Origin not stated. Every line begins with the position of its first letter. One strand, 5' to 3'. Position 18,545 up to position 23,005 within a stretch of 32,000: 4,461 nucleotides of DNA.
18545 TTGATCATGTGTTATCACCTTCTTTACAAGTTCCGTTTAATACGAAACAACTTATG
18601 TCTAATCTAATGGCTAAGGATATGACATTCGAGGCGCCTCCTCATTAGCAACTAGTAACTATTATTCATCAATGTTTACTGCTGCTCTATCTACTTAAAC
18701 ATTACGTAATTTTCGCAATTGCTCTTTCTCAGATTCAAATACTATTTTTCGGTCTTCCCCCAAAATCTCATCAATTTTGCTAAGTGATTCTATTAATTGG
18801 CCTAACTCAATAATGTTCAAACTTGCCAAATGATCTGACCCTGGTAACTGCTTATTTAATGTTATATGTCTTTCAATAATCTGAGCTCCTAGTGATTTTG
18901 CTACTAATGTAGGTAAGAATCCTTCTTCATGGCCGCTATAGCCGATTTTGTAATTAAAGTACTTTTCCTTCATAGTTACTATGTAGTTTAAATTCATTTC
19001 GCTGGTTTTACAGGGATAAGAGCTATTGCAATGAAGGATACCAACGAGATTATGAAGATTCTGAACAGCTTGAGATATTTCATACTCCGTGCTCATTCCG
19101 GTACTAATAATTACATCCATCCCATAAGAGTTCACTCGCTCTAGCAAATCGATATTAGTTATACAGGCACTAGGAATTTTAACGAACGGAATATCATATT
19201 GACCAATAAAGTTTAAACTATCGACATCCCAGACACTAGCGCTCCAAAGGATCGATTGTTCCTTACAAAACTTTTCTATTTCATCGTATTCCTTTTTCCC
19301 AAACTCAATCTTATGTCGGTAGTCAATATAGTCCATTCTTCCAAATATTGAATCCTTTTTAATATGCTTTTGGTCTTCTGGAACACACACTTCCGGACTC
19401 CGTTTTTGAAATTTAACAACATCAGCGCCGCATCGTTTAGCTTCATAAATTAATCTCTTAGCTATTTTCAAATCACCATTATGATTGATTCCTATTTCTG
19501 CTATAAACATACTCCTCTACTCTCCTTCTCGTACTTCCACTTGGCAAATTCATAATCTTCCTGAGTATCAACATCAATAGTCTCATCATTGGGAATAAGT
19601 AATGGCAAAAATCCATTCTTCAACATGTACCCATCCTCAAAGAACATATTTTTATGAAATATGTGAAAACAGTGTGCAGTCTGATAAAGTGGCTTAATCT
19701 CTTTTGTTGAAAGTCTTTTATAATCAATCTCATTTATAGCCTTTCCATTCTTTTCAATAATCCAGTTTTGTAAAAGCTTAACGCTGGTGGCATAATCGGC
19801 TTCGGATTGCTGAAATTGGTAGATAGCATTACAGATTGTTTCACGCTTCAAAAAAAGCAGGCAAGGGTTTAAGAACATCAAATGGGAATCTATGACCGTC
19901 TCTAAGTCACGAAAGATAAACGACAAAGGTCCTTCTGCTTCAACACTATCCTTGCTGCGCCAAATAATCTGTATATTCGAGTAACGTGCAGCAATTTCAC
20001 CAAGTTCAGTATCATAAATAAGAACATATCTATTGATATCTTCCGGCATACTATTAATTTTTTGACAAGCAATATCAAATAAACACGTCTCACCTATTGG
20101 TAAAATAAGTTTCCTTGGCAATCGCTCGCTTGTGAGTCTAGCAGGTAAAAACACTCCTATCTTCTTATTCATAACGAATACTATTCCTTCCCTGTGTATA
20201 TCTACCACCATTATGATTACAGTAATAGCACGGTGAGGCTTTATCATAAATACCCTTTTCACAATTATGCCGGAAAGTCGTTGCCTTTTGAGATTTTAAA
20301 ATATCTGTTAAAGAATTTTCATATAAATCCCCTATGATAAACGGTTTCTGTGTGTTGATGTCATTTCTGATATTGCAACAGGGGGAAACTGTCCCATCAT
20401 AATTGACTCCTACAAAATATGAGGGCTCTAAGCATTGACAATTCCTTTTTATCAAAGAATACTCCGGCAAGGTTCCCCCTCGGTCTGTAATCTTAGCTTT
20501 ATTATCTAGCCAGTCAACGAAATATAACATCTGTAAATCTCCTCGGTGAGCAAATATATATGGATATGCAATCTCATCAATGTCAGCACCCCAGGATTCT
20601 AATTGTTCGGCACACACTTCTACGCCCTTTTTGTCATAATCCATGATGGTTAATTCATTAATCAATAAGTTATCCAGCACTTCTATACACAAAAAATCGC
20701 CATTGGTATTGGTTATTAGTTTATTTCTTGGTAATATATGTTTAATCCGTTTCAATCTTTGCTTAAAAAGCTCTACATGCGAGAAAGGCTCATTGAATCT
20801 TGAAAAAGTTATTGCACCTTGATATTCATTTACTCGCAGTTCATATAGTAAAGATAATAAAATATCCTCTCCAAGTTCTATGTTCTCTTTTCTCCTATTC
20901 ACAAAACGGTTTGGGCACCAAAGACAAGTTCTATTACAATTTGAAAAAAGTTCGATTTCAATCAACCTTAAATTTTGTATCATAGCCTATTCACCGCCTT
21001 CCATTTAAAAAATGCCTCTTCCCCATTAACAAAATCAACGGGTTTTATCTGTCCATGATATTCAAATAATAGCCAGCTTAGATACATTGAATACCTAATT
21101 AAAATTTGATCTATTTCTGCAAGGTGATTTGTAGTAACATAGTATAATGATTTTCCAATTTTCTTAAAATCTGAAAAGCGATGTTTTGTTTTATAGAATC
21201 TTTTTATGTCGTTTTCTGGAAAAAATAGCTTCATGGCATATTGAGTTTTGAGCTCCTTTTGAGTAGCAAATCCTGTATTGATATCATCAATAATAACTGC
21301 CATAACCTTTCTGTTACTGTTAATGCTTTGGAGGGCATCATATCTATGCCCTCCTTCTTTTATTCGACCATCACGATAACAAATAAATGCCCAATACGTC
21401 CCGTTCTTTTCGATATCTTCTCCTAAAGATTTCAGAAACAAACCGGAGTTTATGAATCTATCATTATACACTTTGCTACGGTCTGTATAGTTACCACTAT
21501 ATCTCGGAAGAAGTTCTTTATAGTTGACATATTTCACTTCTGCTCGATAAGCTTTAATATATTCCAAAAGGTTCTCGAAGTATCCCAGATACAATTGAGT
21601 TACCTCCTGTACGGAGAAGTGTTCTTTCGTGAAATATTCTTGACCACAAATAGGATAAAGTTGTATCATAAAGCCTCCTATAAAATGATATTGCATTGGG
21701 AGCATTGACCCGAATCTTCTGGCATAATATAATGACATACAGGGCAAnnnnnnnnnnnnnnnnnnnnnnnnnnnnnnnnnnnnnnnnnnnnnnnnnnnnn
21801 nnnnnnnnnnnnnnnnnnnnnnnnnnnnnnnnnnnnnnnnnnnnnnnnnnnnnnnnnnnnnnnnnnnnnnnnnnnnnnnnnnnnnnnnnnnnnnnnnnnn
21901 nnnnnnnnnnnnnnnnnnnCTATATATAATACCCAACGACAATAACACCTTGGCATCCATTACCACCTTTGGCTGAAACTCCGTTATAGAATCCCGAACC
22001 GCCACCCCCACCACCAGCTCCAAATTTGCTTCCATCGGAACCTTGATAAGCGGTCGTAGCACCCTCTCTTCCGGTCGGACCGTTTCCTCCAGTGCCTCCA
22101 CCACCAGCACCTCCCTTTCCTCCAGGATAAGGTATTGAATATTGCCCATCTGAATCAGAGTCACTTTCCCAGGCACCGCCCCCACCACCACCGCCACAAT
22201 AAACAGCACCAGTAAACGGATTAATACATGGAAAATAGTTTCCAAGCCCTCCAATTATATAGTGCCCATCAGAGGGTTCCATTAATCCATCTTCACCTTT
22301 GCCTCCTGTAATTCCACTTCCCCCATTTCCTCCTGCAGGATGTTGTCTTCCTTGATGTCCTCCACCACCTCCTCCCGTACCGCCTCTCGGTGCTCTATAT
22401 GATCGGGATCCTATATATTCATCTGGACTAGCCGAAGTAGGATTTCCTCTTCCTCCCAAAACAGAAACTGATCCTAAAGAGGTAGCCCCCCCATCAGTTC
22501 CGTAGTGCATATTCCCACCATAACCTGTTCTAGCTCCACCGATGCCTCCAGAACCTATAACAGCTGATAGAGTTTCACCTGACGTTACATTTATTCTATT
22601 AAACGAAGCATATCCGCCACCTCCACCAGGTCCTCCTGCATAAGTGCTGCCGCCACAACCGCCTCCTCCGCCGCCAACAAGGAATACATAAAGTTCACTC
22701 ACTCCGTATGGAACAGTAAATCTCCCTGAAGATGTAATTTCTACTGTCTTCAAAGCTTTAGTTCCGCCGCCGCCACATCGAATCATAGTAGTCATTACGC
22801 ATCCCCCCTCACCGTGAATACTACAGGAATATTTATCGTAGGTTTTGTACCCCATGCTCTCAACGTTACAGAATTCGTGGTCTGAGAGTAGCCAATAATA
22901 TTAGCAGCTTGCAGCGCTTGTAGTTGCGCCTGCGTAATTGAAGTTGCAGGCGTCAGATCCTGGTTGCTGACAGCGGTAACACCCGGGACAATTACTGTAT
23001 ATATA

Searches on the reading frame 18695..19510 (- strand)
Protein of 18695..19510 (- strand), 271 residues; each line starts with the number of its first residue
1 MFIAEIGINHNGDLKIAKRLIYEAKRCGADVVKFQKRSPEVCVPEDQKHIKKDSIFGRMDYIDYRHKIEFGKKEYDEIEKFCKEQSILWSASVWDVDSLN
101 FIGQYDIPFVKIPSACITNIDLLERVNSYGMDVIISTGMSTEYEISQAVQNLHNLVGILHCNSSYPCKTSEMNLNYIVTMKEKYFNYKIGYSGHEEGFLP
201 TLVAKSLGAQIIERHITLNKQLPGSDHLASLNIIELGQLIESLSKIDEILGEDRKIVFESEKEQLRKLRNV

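Call 6: search_protein_families(library=pfam, proteins=[window:18695-19510:-], max_evalue=0.01)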
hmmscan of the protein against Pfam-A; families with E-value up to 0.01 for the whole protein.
window:18695-19510:- (271 aa): 1 family
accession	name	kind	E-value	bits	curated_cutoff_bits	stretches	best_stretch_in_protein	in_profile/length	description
PF03102.20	NeuB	-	2.3e-68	230.7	22.1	1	20-254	1-240/241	NeuB family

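Call 41: search_protein_families(library=ncbifam, proteins=[window:18695-19510:-], max_evalue=0.01)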
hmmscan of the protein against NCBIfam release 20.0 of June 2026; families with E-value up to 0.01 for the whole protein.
window:18695-19510:- (271 aa): 2 families
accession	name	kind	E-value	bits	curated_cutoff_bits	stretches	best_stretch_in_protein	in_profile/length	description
TIGR03569.1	NeuB_NnaB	equivalog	1e-68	231.8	399.65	1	2-264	3-272/329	N-acetylneuraminate synthase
TIGR03586.1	PseI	equivalog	2.6e-48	164.9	340.25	1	2-265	4-272/327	pseudaminic acid synthase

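Call 61: search_protein_families(library=phrogs, proteins=[window:18695-19510:-], max_evalue=0.01)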
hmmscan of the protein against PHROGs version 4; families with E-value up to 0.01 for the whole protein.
window:18695-19510:- (271 aa): 0 families

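Call 85: find_related_loci(query=window:18695-19510:-, collection=viral_contigs, flank=8000)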
Query window:18695-19510:- (271 aa) in viral_contigs; peptide patterns used: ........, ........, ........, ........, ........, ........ (x = any residue, [..] = any of these).
11 stretches matched a pattern; 7 encode a relative of the query (tblastn E <= 1e-3); 7 distinct loci.
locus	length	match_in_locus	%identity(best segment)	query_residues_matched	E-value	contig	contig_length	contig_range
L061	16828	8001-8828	55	1-269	1e-91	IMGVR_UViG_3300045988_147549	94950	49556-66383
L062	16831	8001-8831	52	1-269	3e-88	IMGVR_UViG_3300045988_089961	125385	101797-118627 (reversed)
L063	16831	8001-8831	52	1-269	2e-88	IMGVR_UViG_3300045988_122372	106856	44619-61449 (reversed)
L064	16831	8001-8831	52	1-269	6e-88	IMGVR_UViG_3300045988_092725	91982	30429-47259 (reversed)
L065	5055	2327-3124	51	1-270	1e-82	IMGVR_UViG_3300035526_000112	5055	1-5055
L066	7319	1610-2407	52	1-270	6e-82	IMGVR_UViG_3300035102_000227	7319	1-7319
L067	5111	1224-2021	52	1-270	5e-82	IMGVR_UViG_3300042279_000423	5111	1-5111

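Call 88: search_protein_families(library=phrogs, proteins=[L061:84-1064:+, L061:1450-2436:+, L061:2498-4420:+, L061:4441-5112:+, L061:8830-9279:+, L061:9279-9737:+, L061:10316-10834:+, L061:11388-11873:+, L061:12911-13918:+, L061:13940-14872:+], max_evalue=0.001)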
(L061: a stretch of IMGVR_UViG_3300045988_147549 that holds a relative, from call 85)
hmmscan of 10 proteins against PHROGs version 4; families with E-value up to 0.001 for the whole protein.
L061:84-1064:+ (326 aa): 3 families
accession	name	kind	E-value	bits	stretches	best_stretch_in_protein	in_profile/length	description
phrog_1887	-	tail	2.1e-26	94.1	1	8-308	365-649/670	tail protein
phrog_26795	-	unknown function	1.3e-05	24.8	1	24-277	434-689/728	-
phrog_32343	-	unknown function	1.6e-05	24.1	1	10-90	85-171/921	-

L061:1450-2436:+ (328 aa): 4 families
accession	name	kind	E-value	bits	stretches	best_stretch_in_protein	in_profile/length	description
phrog_1589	-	unknown function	4.8e-31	109.4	1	23-296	6-260/563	-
phrog_5811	-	unknown function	1.9e-27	97.4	1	24-271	9-253/571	-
phrog_7388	-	unknown function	4.9e-24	86.2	1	22-313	5-234/455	-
phrog_18810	-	unknown function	4.4e-12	47.4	1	23-96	6-81/89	-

L061:2498-4420:+ (640 aa): 0 families

L061:4441-5112:+ (223 aa): 1 family
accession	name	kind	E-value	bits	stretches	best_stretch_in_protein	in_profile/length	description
phrog_1348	-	tail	4e-09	37.5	1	46-204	29-191/224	tail fiber protein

L061:8830-9279:+ (149 aa): 1 family
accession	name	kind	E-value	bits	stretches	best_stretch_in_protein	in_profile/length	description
phrog_20274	-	unknown function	1e-44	153.3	1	18-142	2-127/141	-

L061:9279-9737:+ (152 aa): 0 families

L061:10316-10834:+ (172 aa): 0 families

L061:11388-11873:+ (161 aa): 2 families
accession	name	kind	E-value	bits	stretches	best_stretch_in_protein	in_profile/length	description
phrog_9288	-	unknown function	2.2e-11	44.9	2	5-69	100-164/234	-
phrog_16490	-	unknown function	5.1e-10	40.5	1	2-134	82-225/286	-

L061:12911-13918:+ (335 aa): 2 families
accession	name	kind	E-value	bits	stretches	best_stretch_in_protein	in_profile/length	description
phrog_18955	-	unknown function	3.1e-10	40.3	1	16-285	10-265/483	-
phrog_20388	-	lysis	6e-08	33.1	1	217-279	461-523/527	endolysin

L061:13940-14872:+ (310 aa): 15 families
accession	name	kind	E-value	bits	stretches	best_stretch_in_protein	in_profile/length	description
phrog_15001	-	lysis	2.7e-52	179.1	1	3-211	15-222/367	endolysin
phrog_1794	-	lysis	8.9e-46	157.8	1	4-261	36-330/336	amidase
phrog_5182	-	lysis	1.3e-34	121.2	1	5-193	11-195/321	endolysin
phrog_2338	-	lysis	9.5e-24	85.4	1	4-273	7-270/346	endolysin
phrog_670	-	lysis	2e-21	77.5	1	1-241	91-291/596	endolysin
phrog_833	-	lysis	1.9e-18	68.2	1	9-237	13-253/294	endolysin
phrog_1493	-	lysis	2.5e-16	60.8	1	20-281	30-222/394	endolysin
phrog_9611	-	lysis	8.2e-15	56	1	9-150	7-141/246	endolysin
phrog_3088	-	lysis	3e-14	54.4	1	9-173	7-158/248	amidase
phrog_18955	-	unknown function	6.6e-10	39.2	1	3-102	275-379/483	-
phrog_880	-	lysis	2.4e-09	38.1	1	20-249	189-405/435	endolysin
phrog_7698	-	lysis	4e-05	24.5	1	9-144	10-125/316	endolysin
phrog_1110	-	lysis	0.00015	22.2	0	25-96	23-92/301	endolysin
phrog_12609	-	lysis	0.00027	21.6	1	24-85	23-92/264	endolysin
phrog_33549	-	unknown function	0.00096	20.1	0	20-96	18-100/137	-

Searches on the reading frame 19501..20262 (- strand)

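Call 6: search_protein_families(library=pfam, proteins=[window:19501-20262:-], max_evalue=0.01)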
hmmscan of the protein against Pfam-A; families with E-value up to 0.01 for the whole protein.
window:19501-20262:- (253 aa): 1 family
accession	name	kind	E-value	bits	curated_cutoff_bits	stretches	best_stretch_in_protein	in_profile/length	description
PF02348.25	CTP_transf_3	-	2.8e-05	24.5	22.6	1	39-73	4-38/217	Cytidylyltransferase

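Call 41: search_protein_families(library=ncbifam, proteins=[window:19501-20262:-], max_evalue=0.01)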
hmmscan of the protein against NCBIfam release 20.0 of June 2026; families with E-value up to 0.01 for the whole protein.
window:19501-20262:- (253 aa): 5 families
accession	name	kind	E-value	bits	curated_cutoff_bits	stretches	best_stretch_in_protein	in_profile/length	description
TIGR03584.1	PseF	equivalog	7e-10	38.9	205.7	1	38-245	3-221/222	pseudaminic acid cytidylyltransferase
NF003952.0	PRK05450.1-5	subfamily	1.8e-06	27.3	193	1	34-93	2-61/250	3-deoxy-manno-octulosonate cytidylyltransferase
TIGR02460.1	osmo_MPGsynth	equivalog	0.0011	18.1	351.2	1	70-118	172-217/383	mannosyl-3-phosphoglycerate synthase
NF003948.0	PRK05450.1-1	equivalog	0.0013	18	281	1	33-195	4-164/248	3-deoxy-manno-octulosonate cytidylyltransferase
NF009905.0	PRK13368.1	subfamily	0.005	16.2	255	0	34-86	2-54/243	3-deoxy-manno-octulosonate cytidylyltransferase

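Call 61: search_protein_families(library=phrogs, proteins=[window:19501-20262:-], max_evalue=0.01)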
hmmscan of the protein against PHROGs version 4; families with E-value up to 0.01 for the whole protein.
window:19501-20262:- (253 aa): 0 families

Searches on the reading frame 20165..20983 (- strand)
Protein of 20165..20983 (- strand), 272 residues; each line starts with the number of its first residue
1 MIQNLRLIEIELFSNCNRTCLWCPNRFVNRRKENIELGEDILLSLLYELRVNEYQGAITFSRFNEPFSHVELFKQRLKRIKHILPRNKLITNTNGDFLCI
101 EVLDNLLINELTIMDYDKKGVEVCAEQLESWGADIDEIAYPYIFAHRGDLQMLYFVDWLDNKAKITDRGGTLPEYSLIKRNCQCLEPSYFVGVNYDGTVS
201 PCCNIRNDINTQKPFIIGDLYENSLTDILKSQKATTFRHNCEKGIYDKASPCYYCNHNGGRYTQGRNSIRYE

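Call 6: search_protein_families(library=pfam, proteins=[window:20165-20983:-], max_evalue=0.01)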
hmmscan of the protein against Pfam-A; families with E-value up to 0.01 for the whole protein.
window:20165-20983:- (272 aa): 2 families
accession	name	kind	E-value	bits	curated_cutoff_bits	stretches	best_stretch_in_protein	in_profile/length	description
PF13186.11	SPASM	-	1.1e-11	45.3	21.5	1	184-256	1-67/67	Iron-sulfur cluster-binding domain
PF04055.27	Radical_SAM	-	0.009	16.6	29.5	1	11-106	2-97/166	Radical SAM superfamily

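Call 41: search_protein_families(library=ncbifam, proteins=[window:20165-20983:-], max_evalue=0.01)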
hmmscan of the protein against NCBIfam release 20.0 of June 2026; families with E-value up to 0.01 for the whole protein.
window:20165-20983:- (272 aa): 4 families
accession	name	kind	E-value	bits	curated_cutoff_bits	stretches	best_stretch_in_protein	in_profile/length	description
TIGR04317.1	W_rSAM_matur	equivalog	1.9e-12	47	380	2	4-109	2-101/349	tungsten cofactor oxidoreductase radical SAM maturase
TIGR04321.1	spiroSPASM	subfamily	1.8e-08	33.6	250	1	8-74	233-300/510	spiro-SPASM protein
NF033640.1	N_Twi_rSAM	subfamily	2.5e-05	23.6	170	1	184-260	5-74/398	twitch domain-containing radical SAM protein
TIGR03977.1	rSAM_pair_HxsC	equivalog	0.0055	15.6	267.9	1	14-98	33-111/292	His-Xaa-Ser system radical SAM maturase HxsC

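Call 61: search_protein_families(library=phrogs, proteins=[window:20165-20983:-], max_evalue=0.01)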
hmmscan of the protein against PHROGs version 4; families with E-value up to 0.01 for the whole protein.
window:20165-20983:- (272 aa): 1 family
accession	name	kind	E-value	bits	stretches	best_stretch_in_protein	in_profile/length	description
phrog_1802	-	other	0.00086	19.3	0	5-36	43-74/556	radical SAM domain-containing protein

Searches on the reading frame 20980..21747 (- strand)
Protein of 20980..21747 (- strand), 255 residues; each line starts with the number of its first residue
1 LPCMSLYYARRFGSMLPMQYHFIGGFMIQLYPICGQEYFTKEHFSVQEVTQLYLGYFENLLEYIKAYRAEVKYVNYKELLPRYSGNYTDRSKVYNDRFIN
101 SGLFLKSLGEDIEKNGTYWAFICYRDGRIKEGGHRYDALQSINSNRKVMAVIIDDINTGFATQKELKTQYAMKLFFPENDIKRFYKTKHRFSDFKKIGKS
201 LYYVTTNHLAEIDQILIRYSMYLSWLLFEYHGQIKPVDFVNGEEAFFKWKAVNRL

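Call 6: search_protein_families(library=pfam, proteins=[window:20980-21747:-], max_evalue=0.01)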
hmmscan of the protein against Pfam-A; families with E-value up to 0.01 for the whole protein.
window:20980-21747:- (255 aa): 1 family
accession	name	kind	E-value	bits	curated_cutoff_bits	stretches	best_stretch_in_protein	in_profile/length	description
PF13292.11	DXP_synthase_N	-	0.0075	16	21.2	0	131-244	146-256/274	1-deoxy-D-xylulose-5-phosphate synthase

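Call 41: search_protein_families(library=ncbifam, proteins=[window:20980-21747:-], max_evalue=0.01)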
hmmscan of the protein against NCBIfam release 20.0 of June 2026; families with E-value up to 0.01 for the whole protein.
window:20980-21747:- (255 aa): 0 families

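Call 61: search_protein_families(library=phrogs, proteins=[window:20980-21747:-], max_evalue=0.01)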
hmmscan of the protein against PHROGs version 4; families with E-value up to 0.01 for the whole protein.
window:20980-21747:- (255 aa): 0 families

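Call 95: predict_structure(protein=window:20983-21669:-)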
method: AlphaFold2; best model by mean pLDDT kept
length: 229 residues; sequences in the alignment: 1
mean_pLDDT: 31.9   pTM: 0.20
mean pLDDT of the five models: 31.9, 31.3, 29.2, 28.6, 25.5
residues with pLDDT >= 90: 0; 70-90: 0; 50-70: 0; < 50: 229
segments of 3 or more residues with pLDDT < 50: 1-229
pLDDT, mean of each block of 10 residues (from residue 1): 27 34 39 41 31 32 30 27 31 32 34 33 32 29 29 34 31 26 29 35 34 35 31
secondary structure, 60 per line:
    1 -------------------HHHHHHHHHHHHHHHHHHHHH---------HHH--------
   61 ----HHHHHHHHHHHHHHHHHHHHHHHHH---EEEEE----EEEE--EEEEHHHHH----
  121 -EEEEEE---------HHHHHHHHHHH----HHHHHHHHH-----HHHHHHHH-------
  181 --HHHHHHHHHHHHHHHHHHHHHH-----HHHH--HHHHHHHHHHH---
elements in order: H20-40 H65-89 E93-97 E102-105 E108-111 H112-116 E122-127 H137-147 H152-160 H166-173 H183-204 H210-213 H216-226

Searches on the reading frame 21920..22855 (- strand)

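Call 6: search_protein_families(library=pfam, proteins=[window:21920-22855:-], max_evalue=0.01)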
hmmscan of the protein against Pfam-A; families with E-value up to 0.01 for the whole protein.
window:21920-22855:- (311 aa): 1 family
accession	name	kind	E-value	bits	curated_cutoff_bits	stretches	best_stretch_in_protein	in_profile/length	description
PF21722.4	Gly_rich_2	-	1e-10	42.4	24.3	1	42-310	2-226/226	Glycine-rich domain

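Call 41: search_protein_families(library=ncbifam, proteins=[window:21920-22855:-], max_evalue=0.01)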
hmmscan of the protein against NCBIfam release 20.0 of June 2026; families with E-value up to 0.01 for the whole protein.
window:21920-22855:- (311 aa): 0 families

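Call 61: search_protein_families(library=phrogs, proteins=[window:21920-22855:-], max_evalue=0.01)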
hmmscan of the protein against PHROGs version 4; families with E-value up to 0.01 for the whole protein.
window:21920-22855:- (311 aa): 3 families
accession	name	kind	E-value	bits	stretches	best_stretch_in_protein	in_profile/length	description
phrog_863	-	tail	5.7e-11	43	1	32-251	395-597/690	tail fiber assembly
phrog_11737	-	tail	0.00022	22.5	1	37-185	7-150/195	minor tail protein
phrog_2295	-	unknown function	0.00082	19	1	31-310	572-847/1183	-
